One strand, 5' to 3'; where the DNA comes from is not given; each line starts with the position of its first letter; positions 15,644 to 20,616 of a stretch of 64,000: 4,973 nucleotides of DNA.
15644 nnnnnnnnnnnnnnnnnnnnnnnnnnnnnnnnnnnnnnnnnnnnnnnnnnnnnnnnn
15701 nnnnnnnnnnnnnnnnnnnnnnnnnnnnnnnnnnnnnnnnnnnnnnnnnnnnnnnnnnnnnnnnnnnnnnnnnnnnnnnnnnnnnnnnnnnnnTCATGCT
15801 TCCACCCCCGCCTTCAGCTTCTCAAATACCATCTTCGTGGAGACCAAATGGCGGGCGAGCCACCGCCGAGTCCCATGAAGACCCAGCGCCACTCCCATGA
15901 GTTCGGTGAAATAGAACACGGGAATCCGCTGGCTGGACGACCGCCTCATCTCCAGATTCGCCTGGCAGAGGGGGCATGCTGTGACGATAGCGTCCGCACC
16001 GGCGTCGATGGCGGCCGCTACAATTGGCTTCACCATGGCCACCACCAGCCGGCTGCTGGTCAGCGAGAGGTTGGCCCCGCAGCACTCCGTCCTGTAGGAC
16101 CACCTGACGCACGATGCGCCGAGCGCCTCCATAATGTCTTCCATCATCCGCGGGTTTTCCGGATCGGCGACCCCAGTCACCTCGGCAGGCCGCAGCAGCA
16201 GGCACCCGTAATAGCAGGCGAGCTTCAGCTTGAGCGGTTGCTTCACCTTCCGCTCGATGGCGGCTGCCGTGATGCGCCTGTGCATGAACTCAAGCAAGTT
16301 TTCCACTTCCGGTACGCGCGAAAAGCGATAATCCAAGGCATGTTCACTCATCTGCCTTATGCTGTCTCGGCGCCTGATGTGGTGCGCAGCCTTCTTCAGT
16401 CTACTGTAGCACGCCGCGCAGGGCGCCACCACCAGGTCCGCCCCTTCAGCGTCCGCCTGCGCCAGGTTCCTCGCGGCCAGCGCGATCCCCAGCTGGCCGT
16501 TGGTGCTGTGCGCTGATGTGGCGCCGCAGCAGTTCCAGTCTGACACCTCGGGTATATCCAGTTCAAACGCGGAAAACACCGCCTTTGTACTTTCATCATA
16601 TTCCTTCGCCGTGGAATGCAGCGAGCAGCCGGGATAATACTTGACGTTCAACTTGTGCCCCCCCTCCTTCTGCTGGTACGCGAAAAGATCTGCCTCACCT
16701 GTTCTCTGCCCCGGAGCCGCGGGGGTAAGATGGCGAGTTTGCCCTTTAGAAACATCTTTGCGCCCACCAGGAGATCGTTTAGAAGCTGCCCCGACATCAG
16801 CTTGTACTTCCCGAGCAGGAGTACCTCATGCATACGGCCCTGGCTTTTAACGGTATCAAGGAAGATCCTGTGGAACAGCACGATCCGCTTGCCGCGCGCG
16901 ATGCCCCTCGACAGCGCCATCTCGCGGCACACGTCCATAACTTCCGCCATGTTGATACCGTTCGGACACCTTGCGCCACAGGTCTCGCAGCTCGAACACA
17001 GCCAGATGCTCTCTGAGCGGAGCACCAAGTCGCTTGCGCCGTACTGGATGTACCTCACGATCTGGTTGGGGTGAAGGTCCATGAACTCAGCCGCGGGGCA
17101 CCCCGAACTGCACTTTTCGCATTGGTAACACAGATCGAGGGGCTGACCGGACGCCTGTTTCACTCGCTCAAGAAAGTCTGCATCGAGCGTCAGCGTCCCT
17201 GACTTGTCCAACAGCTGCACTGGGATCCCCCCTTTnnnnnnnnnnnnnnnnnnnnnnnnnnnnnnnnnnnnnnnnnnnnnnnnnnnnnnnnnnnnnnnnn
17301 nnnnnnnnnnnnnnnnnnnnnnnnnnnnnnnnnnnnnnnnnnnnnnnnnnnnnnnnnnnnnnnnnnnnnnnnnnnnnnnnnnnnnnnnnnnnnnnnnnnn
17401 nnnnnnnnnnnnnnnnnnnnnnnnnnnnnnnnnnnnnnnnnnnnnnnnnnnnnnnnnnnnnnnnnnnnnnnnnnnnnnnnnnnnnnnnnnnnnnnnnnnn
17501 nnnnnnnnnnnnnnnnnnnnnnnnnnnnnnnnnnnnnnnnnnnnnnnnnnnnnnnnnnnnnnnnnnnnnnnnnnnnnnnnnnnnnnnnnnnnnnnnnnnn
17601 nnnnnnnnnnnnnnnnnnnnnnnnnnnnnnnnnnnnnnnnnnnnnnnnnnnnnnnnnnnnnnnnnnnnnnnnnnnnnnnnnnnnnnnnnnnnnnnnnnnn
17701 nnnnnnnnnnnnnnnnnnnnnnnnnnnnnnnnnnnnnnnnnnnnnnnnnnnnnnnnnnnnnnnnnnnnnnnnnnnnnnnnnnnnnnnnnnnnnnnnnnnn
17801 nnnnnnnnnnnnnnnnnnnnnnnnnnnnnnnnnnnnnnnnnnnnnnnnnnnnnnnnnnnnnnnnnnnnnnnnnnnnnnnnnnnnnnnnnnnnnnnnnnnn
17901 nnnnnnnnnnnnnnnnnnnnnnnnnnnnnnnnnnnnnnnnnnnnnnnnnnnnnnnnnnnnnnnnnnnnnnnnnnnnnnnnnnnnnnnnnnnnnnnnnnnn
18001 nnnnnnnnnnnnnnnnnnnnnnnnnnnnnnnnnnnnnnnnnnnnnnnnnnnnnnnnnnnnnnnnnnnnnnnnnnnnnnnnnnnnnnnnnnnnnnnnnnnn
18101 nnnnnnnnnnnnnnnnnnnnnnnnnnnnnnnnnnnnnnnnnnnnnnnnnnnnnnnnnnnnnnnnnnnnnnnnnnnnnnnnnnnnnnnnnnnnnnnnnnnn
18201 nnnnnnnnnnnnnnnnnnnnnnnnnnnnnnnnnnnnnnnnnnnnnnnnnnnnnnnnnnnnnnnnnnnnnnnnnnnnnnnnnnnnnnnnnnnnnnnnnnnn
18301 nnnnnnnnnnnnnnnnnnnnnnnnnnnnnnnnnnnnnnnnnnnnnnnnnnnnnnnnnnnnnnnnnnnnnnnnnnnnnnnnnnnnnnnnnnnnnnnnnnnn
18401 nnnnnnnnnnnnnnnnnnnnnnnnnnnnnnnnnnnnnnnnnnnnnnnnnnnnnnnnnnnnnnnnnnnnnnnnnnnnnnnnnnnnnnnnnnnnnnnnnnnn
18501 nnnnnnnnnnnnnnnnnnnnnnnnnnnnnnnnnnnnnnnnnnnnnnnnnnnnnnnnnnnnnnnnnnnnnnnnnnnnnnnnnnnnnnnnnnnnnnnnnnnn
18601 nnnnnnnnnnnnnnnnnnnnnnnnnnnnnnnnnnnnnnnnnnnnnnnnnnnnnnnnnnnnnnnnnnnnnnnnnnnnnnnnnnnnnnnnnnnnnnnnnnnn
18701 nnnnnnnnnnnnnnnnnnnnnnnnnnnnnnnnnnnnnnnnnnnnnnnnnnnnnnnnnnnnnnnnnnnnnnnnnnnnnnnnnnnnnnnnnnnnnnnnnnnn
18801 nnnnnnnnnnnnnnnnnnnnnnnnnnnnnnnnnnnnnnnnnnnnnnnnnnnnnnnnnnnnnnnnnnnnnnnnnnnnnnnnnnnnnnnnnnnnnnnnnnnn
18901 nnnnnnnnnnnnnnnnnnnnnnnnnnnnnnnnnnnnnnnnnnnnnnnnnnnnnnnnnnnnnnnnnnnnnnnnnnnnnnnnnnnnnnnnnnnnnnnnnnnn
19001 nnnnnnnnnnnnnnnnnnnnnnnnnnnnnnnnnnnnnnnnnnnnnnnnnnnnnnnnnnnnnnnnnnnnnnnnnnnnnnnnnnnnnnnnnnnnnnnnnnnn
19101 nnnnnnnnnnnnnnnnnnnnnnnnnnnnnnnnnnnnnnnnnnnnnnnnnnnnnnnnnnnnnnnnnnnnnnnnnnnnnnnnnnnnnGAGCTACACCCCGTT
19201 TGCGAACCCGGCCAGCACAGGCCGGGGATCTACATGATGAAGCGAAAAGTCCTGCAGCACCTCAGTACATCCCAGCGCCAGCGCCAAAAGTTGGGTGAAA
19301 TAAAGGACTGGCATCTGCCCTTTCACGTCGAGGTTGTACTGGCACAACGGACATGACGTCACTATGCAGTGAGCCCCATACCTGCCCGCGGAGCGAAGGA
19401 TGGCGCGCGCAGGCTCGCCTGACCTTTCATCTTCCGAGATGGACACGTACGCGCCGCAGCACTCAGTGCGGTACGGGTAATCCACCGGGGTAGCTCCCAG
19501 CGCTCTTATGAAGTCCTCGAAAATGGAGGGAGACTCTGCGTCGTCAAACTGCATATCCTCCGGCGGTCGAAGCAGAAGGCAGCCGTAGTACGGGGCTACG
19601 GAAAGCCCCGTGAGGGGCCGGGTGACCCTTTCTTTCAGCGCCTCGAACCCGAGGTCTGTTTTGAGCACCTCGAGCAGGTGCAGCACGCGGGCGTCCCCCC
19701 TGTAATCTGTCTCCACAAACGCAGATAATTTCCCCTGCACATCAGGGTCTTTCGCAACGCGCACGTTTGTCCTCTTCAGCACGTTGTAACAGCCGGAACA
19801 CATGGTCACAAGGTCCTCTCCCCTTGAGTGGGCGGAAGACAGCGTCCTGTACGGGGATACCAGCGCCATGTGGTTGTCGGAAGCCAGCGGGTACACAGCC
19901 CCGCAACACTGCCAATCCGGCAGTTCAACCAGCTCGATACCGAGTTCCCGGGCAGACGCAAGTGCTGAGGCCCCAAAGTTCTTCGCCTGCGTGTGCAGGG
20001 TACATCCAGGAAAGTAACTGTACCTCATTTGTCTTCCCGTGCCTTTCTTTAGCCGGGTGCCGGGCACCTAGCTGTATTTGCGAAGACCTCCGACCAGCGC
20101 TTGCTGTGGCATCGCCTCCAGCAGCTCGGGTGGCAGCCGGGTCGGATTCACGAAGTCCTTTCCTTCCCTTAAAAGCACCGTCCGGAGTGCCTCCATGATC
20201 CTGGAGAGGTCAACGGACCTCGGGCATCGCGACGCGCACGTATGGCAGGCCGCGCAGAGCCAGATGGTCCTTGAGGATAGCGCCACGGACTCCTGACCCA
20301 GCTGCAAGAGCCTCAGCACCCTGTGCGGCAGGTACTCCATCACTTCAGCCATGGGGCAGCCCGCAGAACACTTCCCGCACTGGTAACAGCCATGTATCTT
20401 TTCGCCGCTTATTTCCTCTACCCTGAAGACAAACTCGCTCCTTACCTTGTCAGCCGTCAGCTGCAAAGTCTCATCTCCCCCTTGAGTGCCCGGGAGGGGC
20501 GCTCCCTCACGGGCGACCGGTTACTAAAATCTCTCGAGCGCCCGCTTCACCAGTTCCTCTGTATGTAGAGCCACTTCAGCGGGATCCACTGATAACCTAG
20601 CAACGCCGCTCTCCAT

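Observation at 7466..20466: Soluble fumarate reductase/succinate dehydrogenase genes embedded in an MvhD-HdrL-HdrBC-HdrABC cluster next to sucCD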

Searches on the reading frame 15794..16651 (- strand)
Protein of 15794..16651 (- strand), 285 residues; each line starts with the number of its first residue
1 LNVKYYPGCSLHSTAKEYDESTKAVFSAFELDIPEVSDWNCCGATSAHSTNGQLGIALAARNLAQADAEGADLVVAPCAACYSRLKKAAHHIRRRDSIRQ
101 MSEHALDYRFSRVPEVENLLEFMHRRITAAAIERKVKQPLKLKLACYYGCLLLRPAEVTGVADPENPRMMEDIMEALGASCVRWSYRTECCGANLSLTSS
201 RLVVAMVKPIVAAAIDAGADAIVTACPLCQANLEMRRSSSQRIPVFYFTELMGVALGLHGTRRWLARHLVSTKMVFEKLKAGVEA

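Call 4: search_protein_families(library=pfam, proteins=[window:15794-16651:-], max_evalue=0.01)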
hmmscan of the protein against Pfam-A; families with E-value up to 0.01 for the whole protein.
window:15794-16651:- (285 aa): 1 family
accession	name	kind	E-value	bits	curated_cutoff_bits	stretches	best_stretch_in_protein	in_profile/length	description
PF02754.22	CCG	-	1.5e-26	92.8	20.6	2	3-86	1-85/85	Cysteine-rich domain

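Call 5: search_protein_families(library=ncbifam, proteins=[window:15794-16651:-], max_evalue=0.001)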
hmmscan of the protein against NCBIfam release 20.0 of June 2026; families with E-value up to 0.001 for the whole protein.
window:15794-16651:- (285 aa): 8 families
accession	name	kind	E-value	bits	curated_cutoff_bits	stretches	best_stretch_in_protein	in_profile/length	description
TIGR03288.1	CoB_CoM_SS_B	equivalog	8.9e-45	153.2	345.15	1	4-279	3-290/290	CoB--CoM heterodisulfide reductase subunit B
NF042965.1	MFR_anch_SdhE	equivalog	3.5e-42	144.9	500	1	3-268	3-274/282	8-methylmenaquinol:fumarate reductase membrane anchor subunit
NF045670.1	quin_L_LdhH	equivalog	1.8e-16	59.6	800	1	2-234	468-686/706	L-lactate dehydrogenase (quinone) large subunit LdhH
NF041780.1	hetero_SS_HdrB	equivalog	1.5e-15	57.3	450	1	19-234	22-252/304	ferredoxin:CoB-CoM heterodisulfide reductase subunit HdrB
NF004898.0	PRK06259.1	equivalog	1.4e-11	43.7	385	1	2-252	263-484/488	fumarate reductase (CoM/CoB) subunit TfrB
NF008434.0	PRK11274.1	equivalog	3e-08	33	333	1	7-254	174-405/409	glycolate oxidase subunit GlcF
NF008369.0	PRK11168.1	equivalog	4.8e-08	32.3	278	1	2-245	168-392/401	anaerobic glycerol-3-phosphate dehydrogenase subunit C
NF045663.1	diclust_near_Sec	equivalog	1.1e-07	30.4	530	1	4-107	423-525/759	pyridine nucleotide-disulfide oxidoreductase/dicluster-binding protein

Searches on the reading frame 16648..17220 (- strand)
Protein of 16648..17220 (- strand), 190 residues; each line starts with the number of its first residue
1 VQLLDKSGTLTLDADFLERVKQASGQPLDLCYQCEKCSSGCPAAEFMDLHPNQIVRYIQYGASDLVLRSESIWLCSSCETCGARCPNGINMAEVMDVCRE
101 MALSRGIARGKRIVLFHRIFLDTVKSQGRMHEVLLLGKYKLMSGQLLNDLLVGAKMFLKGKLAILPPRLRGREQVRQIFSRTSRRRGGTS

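Call 4: search_protein_families(library=pfam, proteins=[window:16648-17220:-], max_evalue=0.01)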
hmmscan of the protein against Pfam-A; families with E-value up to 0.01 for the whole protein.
window:16648-17220:- (190 aa): 5 families
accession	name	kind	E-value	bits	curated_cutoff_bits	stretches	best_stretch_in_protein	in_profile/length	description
PF13183.11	Fer4_8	-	4.3e-11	43.6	27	1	28-89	2-68/68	4Fe-4S dicluster domain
PF13534.11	Fer4_17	-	9.9e-11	42.5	22.2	1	31-90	2-61/61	4Fe-4S dicluster domain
PF13187.11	Fer4_9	-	5.1e-08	33.3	27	1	31-88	2-50/52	4Fe-4S dicluster domain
PF12838.12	Fer4_7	-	3.5e-05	24.6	27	1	31-89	2-52/52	4Fe-4S dicluster domain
PF13237.11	Fer4_10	-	0.0014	18.9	25.5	1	29-86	7-53/53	4Fe-4S dicluster domain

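Call 5: search_protein_families(library=ncbifam, proteins=[window:16648-17220:-], max_evalue=0.001)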
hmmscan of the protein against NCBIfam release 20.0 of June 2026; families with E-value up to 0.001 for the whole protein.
window:16648-17220:- (190 aa): 13 families
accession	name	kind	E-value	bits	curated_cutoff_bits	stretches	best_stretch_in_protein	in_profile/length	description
TIGR03290.1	CoB_CoM_SS_C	equivalog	6.3e-19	68.4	160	1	29-109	2-82/144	CoB--CoM heterodisulfide reductase subunit C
NF038018.1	qmoC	equivalog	1e-18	68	300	1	13-105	2-94/360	quinone-interacting membrane-bound oxidoreductase complex subunit QmoC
NF041779.1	hetero_SS_HdrC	equivalog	2.5e-18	66.2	350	1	24-117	26-118/198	ferredoxin:CoB-CoM heterodisulfide reductase subunit HdrC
NF041890.1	hdrC_Methbact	equivalog_domain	4.4e-18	65.5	270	1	9-111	9-110/192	ferredoxin:CoB-CoM heterodisulfide reductase subunit HdrC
NF042952.1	MFR_FeS_SdhB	equivalog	5.3e-11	42.1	600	1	70-138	199-267/320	8-methylmenaquinol:fumarate reductase iron-sulfur subunit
NF008369.0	PRK11168.1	equivalog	8.1e-09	34.8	278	1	23-107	5-92/401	anaerobic glycerol-3-phosphate dehydrogenase subunit C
NF004898.0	PRK06259.1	equivalog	1.5e-07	30.5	385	1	26-108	131-222/488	fumarate reductase (CoM/CoB) subunit TfrB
NF009227.0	PRK12577.1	equivalog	3.9e-07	29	349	1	69-182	205-322/330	succinate dehydrogenase/fumarate reductase iron-sulfur subunit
NF045663.1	diclust_near_Sec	equivalog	1.6e-06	26.5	530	1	33-105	310-385/759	pyridine nucleotide-disulfide oxidoreductase/dicluster-binding protein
NF045796.1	DsrK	equivalog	6.6e-05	21.7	400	1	72-124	117-170/453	sulfate reduction electron transfer complex DsrMKJOP subunit DsrK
TIGR01945.1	rnfC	subfamily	0.00028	19.5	245.95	1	25-95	359-424/435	RnfABCDGE type electron transport complex subunit C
NF045711.1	sulf_resp_HmcF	equivalog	0.00031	19.7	750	0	20-108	51-153/457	sulfate respiration complex iron-sulfur protein HmcF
NF008434.0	PRK11274.1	equivalog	0.0004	19.4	333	0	75-137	75-136/409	glycolate oxidase subunit GlcF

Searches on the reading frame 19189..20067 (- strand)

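Call 4: search_protein_families(library=pfam, proteins=[window:19189-20067:-], max_evalue=0.01)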
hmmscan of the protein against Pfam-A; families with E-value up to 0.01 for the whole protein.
window:19189-20067:- (292 aa): 1 family
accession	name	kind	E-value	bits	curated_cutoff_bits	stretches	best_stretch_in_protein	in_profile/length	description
PF02754.22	CCG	-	4.1e-20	72.1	20.6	2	17-98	2-85/85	Cysteine-rich domain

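Call 5: search_protein_families(library=ncbifam, proteins=[window:19189-20067:-], max_evalue=0.001)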
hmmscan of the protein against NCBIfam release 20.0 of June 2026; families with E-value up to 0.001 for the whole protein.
window:19189-20067:- (292 aa): 8 families
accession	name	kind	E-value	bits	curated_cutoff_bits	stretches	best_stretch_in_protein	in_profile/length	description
NF042965.1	MFR_anch_SdhE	equivalog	3e-46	158.2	500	1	15-269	2-266/282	8-methylmenaquinol:fumarate reductase membrane anchor subunit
TIGR03288.1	CoB_CoM_SS_B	equivalog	3.2e-45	154.6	345.15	1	16-285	2-287/290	CoB--CoM heterodisulfide reductase subunit B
NF041780.1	hetero_SS_HdrB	equivalog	4.8e-10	39.2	450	1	42-248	32-253/304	ferredoxin:CoB-CoM heterodisulfide reductase subunit HdrB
NF004898.0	PRK06259.1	equivalog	3.4e-09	35.9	385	1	12-102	260-351/488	fumarate reductase (CoM/CoB) subunit TfrB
NF045670.1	quin_L_LdhH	equivalog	2.7e-08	32.6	800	1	11-114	464-569/706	L-lactate dehydrogenase (quinone) large subunit LdhH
NF008369.0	PRK11168.1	equivalog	5.4e-06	25.5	278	1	13-100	166-255/401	anaerobic glycerol-3-phosphate dehydrogenase subunit C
NF008434.0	PRK11274.1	equivalog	2.3e-05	23.5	333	1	18-263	172-405/409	glycolate oxidase subunit GlcF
NF045663.1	diclust_near_Sec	equivalog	0.00018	19.7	530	0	12-100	418-506/759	pyridine nucleotide-disulfide oxidoreductase/dicluster-binding protein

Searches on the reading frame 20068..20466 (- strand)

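Call 4: search_protein_families(library=pfam, proteins=[window:20068-20466:-], max_evalue=0.01)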
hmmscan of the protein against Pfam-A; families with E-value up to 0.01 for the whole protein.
window:20068-20466:- (132 aa): 7 families
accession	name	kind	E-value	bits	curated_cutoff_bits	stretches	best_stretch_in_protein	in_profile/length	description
PF13183.11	Fer4_8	-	3.9e-10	40.6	27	1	25-85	3-68/68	4Fe-4S dicluster domain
PF13534.11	Fer4_17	-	2e-09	38.3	22.2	1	27-86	2-61/61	4Fe-4S dicluster domain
PF13187.11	Fer4_9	-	4.1e-09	36.8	27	1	27-84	2-50/52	4Fe-4S dicluster domain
PF12838.12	Fer4_7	-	2.8e-05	24.9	27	1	27-84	2-51/52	4Fe-4S dicluster domain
PF13484.11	Fer4_16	-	0.0001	23.4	30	0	27-40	2-15/66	4Fe-4S double cluster binding domain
PF13237.11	Fer4_10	-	0.00024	21.4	25.5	1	26-82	8-53/53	4Fe-4S dicluster domain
PF25160.1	LdpA_Fe-S-bd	-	0.00039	20.6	27.6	1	24-43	25-44/49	LdpA Fe-S cluster-binding domain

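Call 5: search_protein_families(library=ncbifam, proteins=[window:20068-20466:-], max_evalue=0.001)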
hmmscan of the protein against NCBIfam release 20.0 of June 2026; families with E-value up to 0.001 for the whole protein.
window:20068-20466:- (132 aa): 18 families
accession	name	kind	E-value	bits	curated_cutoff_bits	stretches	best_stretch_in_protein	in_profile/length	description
TIGR03290.1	CoB_CoM_SS_C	equivalog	2.7e-20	72.8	160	1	25-103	2-80/144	CoB--CoM heterodisulfide reductase subunit C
NF038018.1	qmoC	equivalog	5.4e-18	65.6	300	1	11-101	4-94/360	quinone-interacting membrane-bound oxidoreductase complex subunit QmoC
NF041779.1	hetero_SS_HdrC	equivalog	2.4e-15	56.5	350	1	24-102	30-107/198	ferredoxin:CoB-CoM heterodisulfide reductase subunit HdrC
NF041890.1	hdrC_Methbact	equivalog_domain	2.4e-14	53.4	270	1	15-104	19-107/192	ferredoxin:CoB-CoM heterodisulfide reductase subunit HdrC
NF004898.0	PRK06259.1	equivalog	6.6e-09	34.9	385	1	19-105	130-223/488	fumarate reductase (CoM/CoB) subunit TfrB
NF008369.0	PRK11168.1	equivalog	2.3e-08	33.4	278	1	22-101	8-90/401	anaerobic glycerol-3-phosphate dehydrogenase subunit C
TIGR01945.1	rnfC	subfamily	1.2e-06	27.3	245.95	1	13-91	351-424/435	RnfABCDGE type electron transport complex subunit C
TIGR00384.1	dhsB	subfamily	2.8e-06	27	88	1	21-94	136-221/222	succinate dehydrogenase and fumarate reductase iron-sulfur protein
NF045663.1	diclust_near_Sec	equivalog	2.2e-05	22.7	530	1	29-103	310-387/759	pyridine nucleotide-disulfide oxidoreductase/dicluster-binding protein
NF009226.0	PRK12576.1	equivalog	2.6e-05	23.7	344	1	26-97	155-236/317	succinate dehydrogenase/fumarate reductase iron-sulfur subunit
NF042952.1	MFR_FeS_SdhB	equivalog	3.8e-05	22.9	600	1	66-103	199-236/320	8-methylmenaquinol:fumarate reductase iron-sulfur subunit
NF004616.0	PRK05950.1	subfamily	6e-05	22.3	228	0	23-101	145-236/238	succinate dehydrogenase iron-sulfur subunit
NF008434.0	PRK11274.1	equivalog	8.8e-05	21.6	333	1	24-122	22-126/409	glycolate oxidase subunit GlcF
NF041837.1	rnfC_Methano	equivalog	0.00011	21.2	650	1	13-97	346-425/438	Rnf electron transport complex subunit RnfC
TIGR00314.1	cdhA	equivalog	0.00013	19.9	781.3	1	19-95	393-463/784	CO dehydrogenase/acetyl-CoA synthase complex subunit alpha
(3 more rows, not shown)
